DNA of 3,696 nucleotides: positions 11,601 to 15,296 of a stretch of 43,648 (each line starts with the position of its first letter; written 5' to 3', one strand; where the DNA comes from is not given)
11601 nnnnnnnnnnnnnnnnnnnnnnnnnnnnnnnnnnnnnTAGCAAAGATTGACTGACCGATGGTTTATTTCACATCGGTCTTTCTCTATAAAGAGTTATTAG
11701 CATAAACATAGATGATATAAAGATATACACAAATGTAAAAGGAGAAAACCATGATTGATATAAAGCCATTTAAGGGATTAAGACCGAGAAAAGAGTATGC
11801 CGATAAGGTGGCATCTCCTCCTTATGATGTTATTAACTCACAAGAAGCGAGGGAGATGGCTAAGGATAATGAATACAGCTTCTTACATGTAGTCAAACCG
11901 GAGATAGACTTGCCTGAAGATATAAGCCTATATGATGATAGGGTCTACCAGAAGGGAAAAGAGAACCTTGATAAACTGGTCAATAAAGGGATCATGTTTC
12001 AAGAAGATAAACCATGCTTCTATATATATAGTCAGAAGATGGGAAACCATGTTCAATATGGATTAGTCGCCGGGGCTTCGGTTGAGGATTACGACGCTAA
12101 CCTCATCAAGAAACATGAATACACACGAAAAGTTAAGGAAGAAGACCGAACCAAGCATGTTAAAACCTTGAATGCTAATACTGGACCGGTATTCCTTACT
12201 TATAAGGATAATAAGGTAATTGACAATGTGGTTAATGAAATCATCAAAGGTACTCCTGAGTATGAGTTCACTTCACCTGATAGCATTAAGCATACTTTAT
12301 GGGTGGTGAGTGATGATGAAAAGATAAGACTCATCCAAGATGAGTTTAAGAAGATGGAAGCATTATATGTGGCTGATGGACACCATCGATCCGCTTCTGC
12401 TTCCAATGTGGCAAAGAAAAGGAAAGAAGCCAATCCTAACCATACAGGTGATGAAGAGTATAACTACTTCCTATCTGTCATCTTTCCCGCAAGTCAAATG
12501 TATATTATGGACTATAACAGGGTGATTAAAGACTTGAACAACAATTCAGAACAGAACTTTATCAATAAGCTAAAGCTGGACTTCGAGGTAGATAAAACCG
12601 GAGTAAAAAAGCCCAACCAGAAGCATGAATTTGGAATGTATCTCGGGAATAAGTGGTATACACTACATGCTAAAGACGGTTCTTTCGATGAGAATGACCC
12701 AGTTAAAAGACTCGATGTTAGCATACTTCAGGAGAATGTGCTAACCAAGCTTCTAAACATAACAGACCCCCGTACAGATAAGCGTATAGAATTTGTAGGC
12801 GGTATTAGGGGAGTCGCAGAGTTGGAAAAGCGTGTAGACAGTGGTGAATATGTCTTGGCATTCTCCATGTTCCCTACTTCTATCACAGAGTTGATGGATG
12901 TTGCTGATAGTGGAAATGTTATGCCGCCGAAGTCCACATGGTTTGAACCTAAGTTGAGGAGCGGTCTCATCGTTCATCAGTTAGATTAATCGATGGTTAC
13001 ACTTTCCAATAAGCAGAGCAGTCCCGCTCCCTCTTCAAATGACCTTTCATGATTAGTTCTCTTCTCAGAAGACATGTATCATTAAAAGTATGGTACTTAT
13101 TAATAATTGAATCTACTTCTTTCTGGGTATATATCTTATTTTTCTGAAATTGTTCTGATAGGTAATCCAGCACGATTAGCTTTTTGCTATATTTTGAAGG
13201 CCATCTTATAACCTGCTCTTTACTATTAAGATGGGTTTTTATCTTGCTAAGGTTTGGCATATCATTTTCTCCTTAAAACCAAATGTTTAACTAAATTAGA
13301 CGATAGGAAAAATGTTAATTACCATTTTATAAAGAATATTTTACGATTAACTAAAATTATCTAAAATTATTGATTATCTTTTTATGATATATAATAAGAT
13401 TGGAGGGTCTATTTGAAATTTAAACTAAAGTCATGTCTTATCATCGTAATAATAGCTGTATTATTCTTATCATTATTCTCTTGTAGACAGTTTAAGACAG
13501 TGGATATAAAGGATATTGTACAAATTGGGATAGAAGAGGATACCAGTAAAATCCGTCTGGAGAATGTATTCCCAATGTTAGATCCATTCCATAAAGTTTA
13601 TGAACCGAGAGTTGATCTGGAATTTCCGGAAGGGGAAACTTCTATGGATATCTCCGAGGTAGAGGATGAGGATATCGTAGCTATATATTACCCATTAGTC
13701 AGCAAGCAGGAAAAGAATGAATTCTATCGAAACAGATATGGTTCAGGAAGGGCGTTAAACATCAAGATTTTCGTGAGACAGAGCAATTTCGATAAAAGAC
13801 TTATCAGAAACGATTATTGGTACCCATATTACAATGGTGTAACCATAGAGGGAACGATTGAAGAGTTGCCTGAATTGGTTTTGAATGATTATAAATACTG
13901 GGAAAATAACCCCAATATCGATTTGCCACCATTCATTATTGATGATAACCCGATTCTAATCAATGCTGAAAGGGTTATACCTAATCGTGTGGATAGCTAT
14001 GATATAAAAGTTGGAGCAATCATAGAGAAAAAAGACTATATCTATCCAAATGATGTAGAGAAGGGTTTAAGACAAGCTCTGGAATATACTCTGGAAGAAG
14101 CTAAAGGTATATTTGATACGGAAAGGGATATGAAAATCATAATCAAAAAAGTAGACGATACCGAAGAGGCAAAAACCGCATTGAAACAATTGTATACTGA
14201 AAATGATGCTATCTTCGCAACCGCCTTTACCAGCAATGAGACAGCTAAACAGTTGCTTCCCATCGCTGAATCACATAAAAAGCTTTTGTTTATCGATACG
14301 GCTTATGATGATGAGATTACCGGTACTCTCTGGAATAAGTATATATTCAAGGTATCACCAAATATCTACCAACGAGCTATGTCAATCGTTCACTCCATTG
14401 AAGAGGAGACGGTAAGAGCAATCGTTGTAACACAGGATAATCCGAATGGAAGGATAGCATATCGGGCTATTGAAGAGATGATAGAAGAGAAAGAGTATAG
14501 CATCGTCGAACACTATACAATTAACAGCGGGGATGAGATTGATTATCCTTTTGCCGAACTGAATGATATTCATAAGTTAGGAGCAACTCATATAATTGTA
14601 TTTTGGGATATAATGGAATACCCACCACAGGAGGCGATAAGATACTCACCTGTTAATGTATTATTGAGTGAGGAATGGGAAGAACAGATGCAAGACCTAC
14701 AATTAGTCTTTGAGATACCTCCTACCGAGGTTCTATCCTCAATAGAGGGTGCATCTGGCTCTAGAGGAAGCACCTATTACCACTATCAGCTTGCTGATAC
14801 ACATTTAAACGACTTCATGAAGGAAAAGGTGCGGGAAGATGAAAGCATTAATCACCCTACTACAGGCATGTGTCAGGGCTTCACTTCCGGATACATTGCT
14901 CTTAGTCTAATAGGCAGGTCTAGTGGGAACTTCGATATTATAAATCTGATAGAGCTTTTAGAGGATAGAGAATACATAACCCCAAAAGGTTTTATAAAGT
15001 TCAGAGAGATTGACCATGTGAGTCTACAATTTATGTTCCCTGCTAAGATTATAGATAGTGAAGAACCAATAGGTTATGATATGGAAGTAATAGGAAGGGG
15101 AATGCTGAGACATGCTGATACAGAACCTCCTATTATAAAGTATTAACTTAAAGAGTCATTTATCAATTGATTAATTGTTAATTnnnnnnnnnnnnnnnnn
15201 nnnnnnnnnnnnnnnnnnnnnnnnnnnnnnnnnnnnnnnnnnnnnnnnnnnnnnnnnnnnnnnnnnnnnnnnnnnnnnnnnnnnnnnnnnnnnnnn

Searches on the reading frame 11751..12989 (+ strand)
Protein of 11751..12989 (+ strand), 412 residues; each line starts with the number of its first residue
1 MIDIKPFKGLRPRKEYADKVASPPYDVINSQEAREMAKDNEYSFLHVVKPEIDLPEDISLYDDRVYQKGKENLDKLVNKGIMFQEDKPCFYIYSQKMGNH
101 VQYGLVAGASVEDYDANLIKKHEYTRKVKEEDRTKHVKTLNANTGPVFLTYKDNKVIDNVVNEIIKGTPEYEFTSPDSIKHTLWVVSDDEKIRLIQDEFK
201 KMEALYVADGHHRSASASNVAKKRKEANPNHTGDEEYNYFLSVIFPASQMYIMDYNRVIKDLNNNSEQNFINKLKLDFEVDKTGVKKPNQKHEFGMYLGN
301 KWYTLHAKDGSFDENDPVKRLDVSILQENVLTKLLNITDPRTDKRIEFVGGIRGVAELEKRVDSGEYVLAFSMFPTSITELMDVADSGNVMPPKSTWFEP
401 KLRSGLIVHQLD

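Call 70: search_protein_families(library=pfam, proteins=[window:11751-12989:+], max_evalue=0.00001)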
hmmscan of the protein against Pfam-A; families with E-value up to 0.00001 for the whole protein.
window:11751-12989:+ (412 aa): 1 family
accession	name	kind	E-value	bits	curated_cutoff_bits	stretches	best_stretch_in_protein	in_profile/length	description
PF06245.16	DUF1015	-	1.4e-121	405.8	25.8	1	4-324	1-325/325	Protein of unknown function (DUF1015)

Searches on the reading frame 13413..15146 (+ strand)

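Call 70: search_protein_families(library=pfam, proteins=[window:13413-15146:+], max_evalue=0.00001)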
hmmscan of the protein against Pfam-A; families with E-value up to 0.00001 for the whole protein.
window:13413-15146:+ (577 aa): 1 family
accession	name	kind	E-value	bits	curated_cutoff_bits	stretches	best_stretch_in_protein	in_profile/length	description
PF13458.12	Peripla_BP_6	-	2.6e-11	44.2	31.7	1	215-374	17-176/343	Periplasmic binding protein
